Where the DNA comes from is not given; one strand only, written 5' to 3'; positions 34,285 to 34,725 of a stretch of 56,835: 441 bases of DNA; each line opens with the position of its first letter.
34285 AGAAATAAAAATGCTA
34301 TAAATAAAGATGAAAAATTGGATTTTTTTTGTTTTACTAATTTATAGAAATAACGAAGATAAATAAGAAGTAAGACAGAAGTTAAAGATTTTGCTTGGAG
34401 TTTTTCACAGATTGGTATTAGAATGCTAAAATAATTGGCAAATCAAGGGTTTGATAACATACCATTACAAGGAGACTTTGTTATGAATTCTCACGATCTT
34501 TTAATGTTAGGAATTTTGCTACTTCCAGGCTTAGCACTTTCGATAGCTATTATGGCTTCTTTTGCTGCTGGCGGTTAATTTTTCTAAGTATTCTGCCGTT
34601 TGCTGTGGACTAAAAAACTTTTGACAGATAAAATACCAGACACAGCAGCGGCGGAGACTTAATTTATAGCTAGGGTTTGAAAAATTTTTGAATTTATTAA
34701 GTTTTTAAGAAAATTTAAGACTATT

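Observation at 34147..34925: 780-bp gene-poor gap containing an unannotated 31-codon transmembrane ORF with a strong Shine-Dalgarno sequence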

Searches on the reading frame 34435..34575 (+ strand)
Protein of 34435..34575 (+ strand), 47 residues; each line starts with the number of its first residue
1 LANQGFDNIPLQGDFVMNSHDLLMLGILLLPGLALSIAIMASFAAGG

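Call 9: find_homologous_proteins(query=window:34435-34575:+, max_evalue=10)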
Query window:34435-34575:+ (47 aa): 4 proteins with E <= 10 among 4 candidates.
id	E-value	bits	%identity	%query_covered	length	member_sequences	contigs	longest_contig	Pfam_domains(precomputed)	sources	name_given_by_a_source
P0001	6.7e-10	55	83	77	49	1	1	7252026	-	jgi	jgi:hypothetical protein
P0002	1.0e-8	51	97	66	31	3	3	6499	-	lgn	-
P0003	7.1e-7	46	87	66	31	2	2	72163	-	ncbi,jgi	jgi:hypothetical protein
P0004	1.2e-6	45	84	66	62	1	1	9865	-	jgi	jgi:hypothetical protein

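Call 11: find_encoding_contigs(protein=P0001, flank=6000, max_places=4)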
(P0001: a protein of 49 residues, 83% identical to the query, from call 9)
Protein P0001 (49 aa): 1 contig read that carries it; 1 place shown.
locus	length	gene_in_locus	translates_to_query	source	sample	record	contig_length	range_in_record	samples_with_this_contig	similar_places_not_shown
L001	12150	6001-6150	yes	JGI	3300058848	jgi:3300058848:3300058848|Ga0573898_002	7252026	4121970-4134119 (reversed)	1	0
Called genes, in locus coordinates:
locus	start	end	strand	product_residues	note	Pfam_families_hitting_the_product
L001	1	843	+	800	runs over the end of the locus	PF00069:Pkinase, PF07714:PK_Tyr_Ser-Thr, PF23098:Beta-prop_NOL10_N, PF24105:Beta-prop_CAF1B_HIR1, PF24807:WD40_CDC20-Fz, PF24814:WD40_Prp19, PF25174:Beta-prop_THOC3, PF00400:WD40, +89 more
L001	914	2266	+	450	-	PF05673:DUF815, PF20720:nSTAND3 (weak), PF00004:AAA (weak)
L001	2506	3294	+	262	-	PF05685:Uma2, PF27070:HTH_Rpn_C (weak)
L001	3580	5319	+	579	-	PF01381:HTH_3 (weak), PF13560:HTH_31 (weak)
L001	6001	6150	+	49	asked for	-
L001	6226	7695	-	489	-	PF00890:FAD_binding_2 (faint), PF01266:DAO, PF01593:Amino_oxidase, PF13450:NAD_binding_8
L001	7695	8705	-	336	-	-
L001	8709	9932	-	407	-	-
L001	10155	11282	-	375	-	-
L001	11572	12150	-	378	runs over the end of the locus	PF00155:Aminotran_1_2, PF00266:Aminotran_5 (weak), PF01041:DegT_DnrJ_EryC1, PF01053:Cys_Met_Meta_PP (weak)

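Call 12: find_encoding_contigs(protein=P0003, flank=6000, max_places=4)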
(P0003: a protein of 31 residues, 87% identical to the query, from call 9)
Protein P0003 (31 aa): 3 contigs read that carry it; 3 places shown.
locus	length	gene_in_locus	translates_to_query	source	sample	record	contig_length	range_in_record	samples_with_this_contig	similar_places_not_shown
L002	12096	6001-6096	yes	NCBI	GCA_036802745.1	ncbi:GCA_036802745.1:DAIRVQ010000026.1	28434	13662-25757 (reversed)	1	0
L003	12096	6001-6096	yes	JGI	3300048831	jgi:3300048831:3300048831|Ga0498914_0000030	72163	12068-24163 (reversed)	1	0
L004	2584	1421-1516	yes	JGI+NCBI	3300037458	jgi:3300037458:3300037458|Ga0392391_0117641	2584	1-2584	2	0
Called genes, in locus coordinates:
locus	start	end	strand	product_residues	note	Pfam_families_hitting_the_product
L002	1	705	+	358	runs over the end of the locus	PF00291:PALP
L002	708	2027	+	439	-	PF07260:ANKH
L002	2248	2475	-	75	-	PF21748:UPF0150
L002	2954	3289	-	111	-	PF03992:ABM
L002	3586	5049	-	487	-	PF01134:GIDA (weak), PF07992:Pyr_redox_2, PF13738:Pyr_redox_3 (faint), PF00070:Pyr_redox, PF02852:Pyr_redox_dim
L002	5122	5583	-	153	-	PF14108:ABA4-like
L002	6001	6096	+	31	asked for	-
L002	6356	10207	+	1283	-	PF00989:PAS, PF08448:PAS_4, PF13188:PAS_8, PF13426:PAS_9, PF08447:PAS_3, PF08448:PAS_4, PF08448:PAS_4, PF13426:PAS_9, +9 more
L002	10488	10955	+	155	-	PF00072:Response_reg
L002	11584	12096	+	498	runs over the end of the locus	PF00072:Response_reg, PF00989:PAS, PF08448:PAS_4, PF13426:PAS_9, PF08447:PAS_3, PF00512:HisKA, PF02518:HATPase_c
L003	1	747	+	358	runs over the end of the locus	PF00291:PALP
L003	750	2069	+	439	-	PF07260:ANKH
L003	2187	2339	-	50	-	-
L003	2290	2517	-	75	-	PF21748:UPF0150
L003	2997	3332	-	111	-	PF03992:ABM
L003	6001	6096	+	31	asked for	-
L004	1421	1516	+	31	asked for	-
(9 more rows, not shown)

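Call 13: find_encoding_contigs(protein=P0004, flank=6000, max_places=4)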
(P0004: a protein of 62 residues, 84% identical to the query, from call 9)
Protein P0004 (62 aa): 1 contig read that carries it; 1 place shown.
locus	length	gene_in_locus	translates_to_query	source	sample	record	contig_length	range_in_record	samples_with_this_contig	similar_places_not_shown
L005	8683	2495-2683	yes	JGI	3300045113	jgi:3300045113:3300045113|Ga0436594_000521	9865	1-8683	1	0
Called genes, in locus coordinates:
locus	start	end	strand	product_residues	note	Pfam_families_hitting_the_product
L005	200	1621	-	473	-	PF01134:GIDA (weak), PF07992:Pyr_redox_2, PF13450:NAD_binding_8 (faint), PF13738:Pyr_redox_3 (faint), PF00070:Pyr_redox, PF02852:Pyr_redox_dim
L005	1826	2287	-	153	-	PF14108:ABA4-like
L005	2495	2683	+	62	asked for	-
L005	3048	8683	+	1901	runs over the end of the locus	PF00989:PAS, PF08448:PAS_4, PF13188:PAS_8, PF13426:PAS_9, PF08448:PAS_4, PF08447:PAS_3, PF08448:PAS_4, PF08447:PAS_3, +15 more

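Call 14: find_encoding_contigs(protein=P0002, flank=6000, max_places=4)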
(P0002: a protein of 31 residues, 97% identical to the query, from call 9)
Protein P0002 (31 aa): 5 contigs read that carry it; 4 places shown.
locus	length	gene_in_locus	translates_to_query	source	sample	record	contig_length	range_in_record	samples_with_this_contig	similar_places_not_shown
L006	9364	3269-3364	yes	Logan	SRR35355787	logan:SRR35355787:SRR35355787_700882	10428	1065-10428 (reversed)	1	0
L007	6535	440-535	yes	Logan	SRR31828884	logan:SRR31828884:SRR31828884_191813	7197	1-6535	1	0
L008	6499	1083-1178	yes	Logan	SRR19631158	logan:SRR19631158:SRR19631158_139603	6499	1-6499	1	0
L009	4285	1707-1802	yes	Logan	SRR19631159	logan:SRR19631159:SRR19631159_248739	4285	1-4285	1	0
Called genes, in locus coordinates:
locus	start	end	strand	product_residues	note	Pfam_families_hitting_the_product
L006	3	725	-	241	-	?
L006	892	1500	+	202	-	-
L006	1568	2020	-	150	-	PF14108:ABA4-like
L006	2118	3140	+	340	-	-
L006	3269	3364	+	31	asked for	-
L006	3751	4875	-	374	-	-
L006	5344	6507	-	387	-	PF00155:Aminotran_1_2, PF01053:Cys_Met_Meta_PP, PF01041:DegT_DnrJ_EryC1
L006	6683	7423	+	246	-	PF01925:TauE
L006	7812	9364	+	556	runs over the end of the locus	PF27130:Sll1247_N, PF27138:Sll1247_C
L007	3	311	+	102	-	?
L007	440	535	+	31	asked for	-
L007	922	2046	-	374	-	-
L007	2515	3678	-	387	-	PF00155:Aminotran_1_2, PF01053:Cys_Met_Meta_PP, PF01041:DegT_DnrJ_EryC1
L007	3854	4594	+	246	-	PF01925:TauE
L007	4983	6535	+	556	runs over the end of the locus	PF27130:Sll1247_N, PF27138:Sll1247_C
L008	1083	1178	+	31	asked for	-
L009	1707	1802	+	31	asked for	-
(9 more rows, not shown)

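Call 31: find_homologous_proteins(query=A3, max_evalue=0.01)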
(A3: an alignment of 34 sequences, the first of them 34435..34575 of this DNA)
Query A3 (34 sequences) (47 aa, profile of the alignment): 599 proteins with E <= 0.01 among 8000 candidates; the best 120 are listed.
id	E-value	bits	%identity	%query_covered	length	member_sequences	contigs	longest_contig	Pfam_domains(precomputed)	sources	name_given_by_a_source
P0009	4.0e-18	82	66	68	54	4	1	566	-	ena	-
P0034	1.0e-17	81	66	68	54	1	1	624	-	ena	-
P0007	1.3e-16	78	61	87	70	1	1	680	-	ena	-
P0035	1.6e-16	77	68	66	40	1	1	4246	-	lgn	-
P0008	3.7e-16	76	68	66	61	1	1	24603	-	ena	-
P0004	3.7e-16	76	84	66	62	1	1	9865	-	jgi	jgi:hypothetical protein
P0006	4.4e-16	76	74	66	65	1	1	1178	-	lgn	-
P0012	5.3e-16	76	54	79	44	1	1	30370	-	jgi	jgi:hypothetical protein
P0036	5.8e-16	75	66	68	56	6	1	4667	-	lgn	-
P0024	9.7e-16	75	51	79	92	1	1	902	-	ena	-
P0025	1.7e-15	74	56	68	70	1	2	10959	-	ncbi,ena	-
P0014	1.9e-15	74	55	89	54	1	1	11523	-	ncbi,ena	-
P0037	2.1e-15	74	55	81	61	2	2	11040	-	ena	-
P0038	2.8e-15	73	70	89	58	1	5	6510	-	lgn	-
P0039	3.3e-15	73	71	66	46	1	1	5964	-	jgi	jgi:hypothetical protein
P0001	9.4e-15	72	83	77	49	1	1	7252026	-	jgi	jgi:hypothetical protein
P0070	1.8e-13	68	71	66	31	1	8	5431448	-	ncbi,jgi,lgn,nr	ncbi:hypothetical protein Glo7428_2818 [Gloeocapsa sp. PCC 7428]|jgi:hypothetical protein|nr:hypothe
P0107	8.3e-13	65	59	36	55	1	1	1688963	-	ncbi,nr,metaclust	ncbi:hypothetical protein [Prochlorococcus marinus]|nr:hypothetical protein [Prochlorococcus marinus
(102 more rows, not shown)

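Call 34: find_encoding_contigs(protein=P0107, flank=4000, max_places=3)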
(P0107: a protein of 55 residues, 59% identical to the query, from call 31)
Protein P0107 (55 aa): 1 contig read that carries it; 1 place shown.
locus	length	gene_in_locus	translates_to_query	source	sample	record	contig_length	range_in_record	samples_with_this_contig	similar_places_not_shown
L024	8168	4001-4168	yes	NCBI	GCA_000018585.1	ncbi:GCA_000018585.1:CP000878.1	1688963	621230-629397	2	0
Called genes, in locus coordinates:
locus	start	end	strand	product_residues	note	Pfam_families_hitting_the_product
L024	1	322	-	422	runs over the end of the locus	PF00817:IMS, PF11799:IMS_C, PF13438:DUF4113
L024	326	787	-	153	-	PF00717:Peptidase_S24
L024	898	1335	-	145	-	PF02590:SPOUT_MTase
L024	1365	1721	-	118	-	-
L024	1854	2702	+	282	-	PF00398:RrnaAD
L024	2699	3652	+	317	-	PF00288:GHMP_kinases_N, PF08544:GHMP_kinases_C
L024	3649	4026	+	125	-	PF11282:DUF3082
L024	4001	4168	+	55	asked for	-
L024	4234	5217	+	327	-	PF02779:Transket_pyr, PF02780:Transketolase_C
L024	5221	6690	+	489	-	PF07549:Sec_GG (weak), PF21760:SecD_1st, PF22599:SecDF_P1_head, PF02355:SecD_SecF_C, PF03176:MMPL (weak)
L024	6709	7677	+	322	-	PF07549:Sec_GG (weak), PF02355:SecD_SecF_C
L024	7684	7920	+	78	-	-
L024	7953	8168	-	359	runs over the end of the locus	PF01594:AI-2E_transport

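Call 45: find_homologous_proteins(query=A6, max_evalue=0.01)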
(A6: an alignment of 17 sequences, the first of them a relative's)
Query A6 (17 sequences) (55 aa, profile of the alignment): 602 proteins with E <= 0.01 among 8000 candidates; the best 120 are listed.
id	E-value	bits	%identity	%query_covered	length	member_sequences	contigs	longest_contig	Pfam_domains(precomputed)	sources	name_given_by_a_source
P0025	2.1e-16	77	50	91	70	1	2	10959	-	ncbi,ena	-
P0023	2.5e-16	77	69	58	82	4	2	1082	-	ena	-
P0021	5.5e-16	76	61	56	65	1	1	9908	-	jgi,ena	-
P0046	1.3e-15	75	66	58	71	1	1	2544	-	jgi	jgi:hypothetical protein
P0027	1.5e-15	74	44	84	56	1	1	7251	-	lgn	-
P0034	2.2e-15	74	52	91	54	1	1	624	-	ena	-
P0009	3.3e-15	73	47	96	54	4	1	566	-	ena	-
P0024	3.8e-15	73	53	93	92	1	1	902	-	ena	-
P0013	4.9e-15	73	65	56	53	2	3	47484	-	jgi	jgi:hypothetical protein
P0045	5.6e-15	73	53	93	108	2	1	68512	-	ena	-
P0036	6.2e-15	72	67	60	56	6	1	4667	-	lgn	-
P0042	7.8e-15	72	73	60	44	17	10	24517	-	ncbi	ncbi:MAG: hypothetical protein ACKPCG_11045 [Dolichospermum sp.]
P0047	8.3e-15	72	53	93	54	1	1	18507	-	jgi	jgi:hypothetical protein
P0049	9.4e-15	72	68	56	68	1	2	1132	-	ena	-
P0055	1.1e-14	72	67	60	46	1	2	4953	-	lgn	-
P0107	7.7e-14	69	100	100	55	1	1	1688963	-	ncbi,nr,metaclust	ncbi:hypothetical protein [Prochlorococcus marinus]|nr:hypothetical protein [Prochlorococcus marinus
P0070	2.4e-12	64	71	56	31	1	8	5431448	-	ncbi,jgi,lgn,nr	ncbi:hypothetical protein Glo7428_2818 [Gloeocapsa sp. PCC 7428]|jgi:hypothetical protein|nr:hypothe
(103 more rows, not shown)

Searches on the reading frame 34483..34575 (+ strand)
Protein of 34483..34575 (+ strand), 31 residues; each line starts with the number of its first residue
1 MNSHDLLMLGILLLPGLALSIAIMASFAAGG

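Call 8: search_protein_families(library=pfam, proteins=[window:34483-34575:+], max_evalue=1)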
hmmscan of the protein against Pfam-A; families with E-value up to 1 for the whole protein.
seq(31 aa): 0 families

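Call 16: find_related_loci(query=A1, collection=genome_contigs, flank=4000)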
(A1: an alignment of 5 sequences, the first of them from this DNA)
Query A1 (31 aa) in genome_contigs; peptide patterns used: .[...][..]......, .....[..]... (x = any residue, [..] = any of these).
93 stretches matched a pattern; 14 encode a relative of the query (tblastn E <= 1e-3); 14 distinct loci.
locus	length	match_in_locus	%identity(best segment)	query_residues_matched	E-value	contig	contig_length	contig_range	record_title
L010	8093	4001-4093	87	1-31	5e-14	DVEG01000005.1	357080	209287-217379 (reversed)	MAG TPA_asm: Oscillatoriaceae cyanobacterium M7585_C2015_266 k141_184423_length_357080_cov_76.6289, whole genome shotgun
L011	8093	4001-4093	84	1-31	1e-13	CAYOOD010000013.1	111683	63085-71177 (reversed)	MAG TPA_asm: uncultured bacterium isolate binchicken_co135_64 genome assembly, contig: NODE_396_length_111683_cov_25.915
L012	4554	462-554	84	1-31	1e-11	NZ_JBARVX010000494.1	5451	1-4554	MAG: Microcoleus sp. isolate MFD12116_ilm_asm_bin10 k127_174009, whole genome shotgun sequence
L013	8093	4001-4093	84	1-31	1e-11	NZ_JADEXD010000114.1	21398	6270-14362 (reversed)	Tychonema sp. LEGE 07203 NODE_140_length_21398_cov_5.335433, whole genome shotgun sequence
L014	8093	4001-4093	84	1-31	1e-11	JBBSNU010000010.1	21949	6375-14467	MAG: Chroococcales cyanobacterium isolate LS6_sbin.12 LS6_sbin.12_K_823810_L_21949_cov_67.4668, whole genome shotgun seq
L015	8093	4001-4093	84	1-31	1e-11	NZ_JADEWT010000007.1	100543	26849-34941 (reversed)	Tychonema sp. LEGE 06208 NODE_7_length_100543_cov_14.3066, whole genome shotgun sequence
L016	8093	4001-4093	68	1-31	4e-10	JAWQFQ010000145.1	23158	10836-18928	MAG: Scytonema sp. PMC 1070.18 PMC1070_467_length_23158_cov_69.553391, whole genome shotgun sequence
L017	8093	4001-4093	71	1-31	8e-10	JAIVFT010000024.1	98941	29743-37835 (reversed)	Nostoc sp. CHAB 5824 NODE_24_length_98941_cov_55.176989, whole genome shotgun sequence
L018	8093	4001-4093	71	1-31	8e-10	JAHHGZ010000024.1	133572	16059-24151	MAG: Cyanomargarita calcarea GSE-NOS-MK-12-04C scaffold_54_c1, whole genome shotgun sequence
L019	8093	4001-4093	71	1-31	7e-10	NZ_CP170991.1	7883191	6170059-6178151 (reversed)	Nostoc sp. C117 chromosome, complete genome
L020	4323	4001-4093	65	1-31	4e-8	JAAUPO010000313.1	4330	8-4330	MAG: Synechococcaceae cyanobacterium RL_1_2 NODE_6607_length_4330_cov_1.760647, whole genome shotgun sequence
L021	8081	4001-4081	63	1-27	1e-7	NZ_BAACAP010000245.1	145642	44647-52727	Scytonema sp. NUACC26 sequence245, whole genome shotgun sequence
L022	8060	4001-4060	85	1-20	3e-7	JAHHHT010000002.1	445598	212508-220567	MAG: Oscillatoria princeps RMCB-10 scaffold_22_c2, whole genome shotgun sequence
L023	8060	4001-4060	85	1-20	5e-7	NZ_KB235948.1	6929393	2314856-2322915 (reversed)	Oscillatoria sp. PCC 10802 Osc10802DRAFT_Contig7.7, whole genome shotgun sequence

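Call 20: search_protein_families(library=ncbifam, proteins=[window:34483-34575:+], max_evalue=10)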
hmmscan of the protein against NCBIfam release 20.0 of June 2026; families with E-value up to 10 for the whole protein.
seq(31 aa): 0 families

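Call 23: search_protein_representatives(alignment_id=A1)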
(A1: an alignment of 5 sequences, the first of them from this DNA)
Query: 5 sequences, 62 profile positions. Proteins with E-value up to 0.001 (for the whole library): 30; up to 1e-10: 2; up to 1e-30: 0. The best 30 are listed.
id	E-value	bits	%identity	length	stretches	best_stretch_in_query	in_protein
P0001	1.0e-20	89.3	-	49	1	5-62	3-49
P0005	7.7e-15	70.5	-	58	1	27-62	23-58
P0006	1.4e-10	56.9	-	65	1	29-62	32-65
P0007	2.6e-10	56.0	-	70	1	24-62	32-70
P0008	5.2e-10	55.1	-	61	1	12-62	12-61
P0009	6.8e-10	54.7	-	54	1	21-62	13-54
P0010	8.9e-10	54.3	-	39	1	30-62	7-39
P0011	1.7e-09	53.4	-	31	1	32-62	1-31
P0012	1.9e-09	53.3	-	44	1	22-62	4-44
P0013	6.2e-09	51.6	-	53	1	29-62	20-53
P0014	1.0e-08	50.9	-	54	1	22-62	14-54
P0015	1.3e-08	50.6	-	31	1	32-62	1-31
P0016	6.9e-08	48.3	-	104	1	30-62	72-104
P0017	1.9e-07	46.8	-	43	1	24-62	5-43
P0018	2.6e-07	46.4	-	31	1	32-62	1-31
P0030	4.8e-04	35.9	-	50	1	30-62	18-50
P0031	5.8e-04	35.7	-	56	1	31-62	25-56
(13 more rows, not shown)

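Call 26: search_solved_structures(query=A2, max_evalue=10, show_alignments=3)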
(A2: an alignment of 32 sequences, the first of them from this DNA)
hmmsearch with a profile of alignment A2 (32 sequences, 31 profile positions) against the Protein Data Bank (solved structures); distinct sequences matched with E-value up to 10: 1.
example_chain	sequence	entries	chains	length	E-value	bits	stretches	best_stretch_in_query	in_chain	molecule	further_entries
8iey_A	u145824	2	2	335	0.71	12.8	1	13-28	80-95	tRNA N6-adenosine threonylcarbamoyltransferase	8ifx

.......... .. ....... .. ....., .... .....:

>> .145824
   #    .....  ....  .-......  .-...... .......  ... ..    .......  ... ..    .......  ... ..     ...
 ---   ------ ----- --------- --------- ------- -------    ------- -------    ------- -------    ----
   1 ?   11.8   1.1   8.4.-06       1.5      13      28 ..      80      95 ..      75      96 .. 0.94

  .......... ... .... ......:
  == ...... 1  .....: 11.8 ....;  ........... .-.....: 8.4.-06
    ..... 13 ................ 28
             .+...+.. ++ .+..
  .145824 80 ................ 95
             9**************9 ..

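Call 42: find_related_loci(query=A5, collection=viral_contigs, flank=5000)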
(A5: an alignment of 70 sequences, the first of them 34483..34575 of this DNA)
Query A5 (31 aa) in viral_contigs; peptide patterns used: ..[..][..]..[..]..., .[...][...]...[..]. (x = any residue, [..] = any of these).
8 stretches matched a pattern, but none encodes a relative of the query by tblastn (E <= 1e-3).

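Call 48: predict_structure(alignment_id=A5)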
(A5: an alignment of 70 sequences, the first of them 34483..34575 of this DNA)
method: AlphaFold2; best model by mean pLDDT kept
length: 31 residues; sequences in the alignment: 70
mean_pLDDT: 94.5   pTM: 0.50
mean pLDDT of the five models: 94.5, 93.3, 92.6, 92.3, 91.5
residues with pLDDT >= 90: 28; 70-90: 2; 50-70: 1; < 50: 0
segments of 3 or more residues with pLDDT < 50: none
pLDDT, mean of each block of 10 residues (from residue 1): 94 98 95 58
secondary structure, 60 per line:
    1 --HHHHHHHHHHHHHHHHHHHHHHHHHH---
elements in order: H3-28

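Call 73: find_encoding_contigs(protein=P0031, flank=3000, max_places=2)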
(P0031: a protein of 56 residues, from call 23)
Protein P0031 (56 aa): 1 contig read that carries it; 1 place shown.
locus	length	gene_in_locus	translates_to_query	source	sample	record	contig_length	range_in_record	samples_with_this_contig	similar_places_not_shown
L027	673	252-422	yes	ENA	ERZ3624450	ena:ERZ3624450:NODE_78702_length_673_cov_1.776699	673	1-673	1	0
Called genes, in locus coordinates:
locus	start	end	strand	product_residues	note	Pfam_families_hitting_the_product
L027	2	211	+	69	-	?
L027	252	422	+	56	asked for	-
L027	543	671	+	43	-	?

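Call 74: find_encoding_contigs(protein=P0030, flank=3000, max_places=2)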
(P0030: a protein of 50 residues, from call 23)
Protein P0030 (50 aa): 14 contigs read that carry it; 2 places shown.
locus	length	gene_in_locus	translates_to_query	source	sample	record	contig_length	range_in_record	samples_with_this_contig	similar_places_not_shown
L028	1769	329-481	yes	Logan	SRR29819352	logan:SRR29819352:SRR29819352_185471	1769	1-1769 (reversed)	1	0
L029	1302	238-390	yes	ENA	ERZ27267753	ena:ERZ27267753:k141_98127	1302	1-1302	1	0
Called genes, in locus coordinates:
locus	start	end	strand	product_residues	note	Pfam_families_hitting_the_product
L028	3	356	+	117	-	?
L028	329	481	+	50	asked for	-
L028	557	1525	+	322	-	PF02779:Transket_pyr, PF02780:Transketolase_C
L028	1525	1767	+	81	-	?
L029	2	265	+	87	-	?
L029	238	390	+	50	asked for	-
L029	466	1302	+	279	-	?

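Call 76: search_protein_families(library=pfam, alignment_id=A5, max_evalue=1)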
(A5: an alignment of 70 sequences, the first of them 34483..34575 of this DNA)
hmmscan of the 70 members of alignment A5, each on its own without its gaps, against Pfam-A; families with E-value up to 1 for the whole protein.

A. member 1, window:34483-34575:+ (31 aa): 0 families

B. families by the number of members that match (of 70 scanned): 3 families
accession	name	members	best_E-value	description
PF12428.13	DUF3675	7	0.24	Protein of unknown function (DUF3675)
PF15284.11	PAGK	1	0.44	Phage-encoded virulence factor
PF13179.11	DUF4006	1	0.48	Family of unknown function (DUF4006)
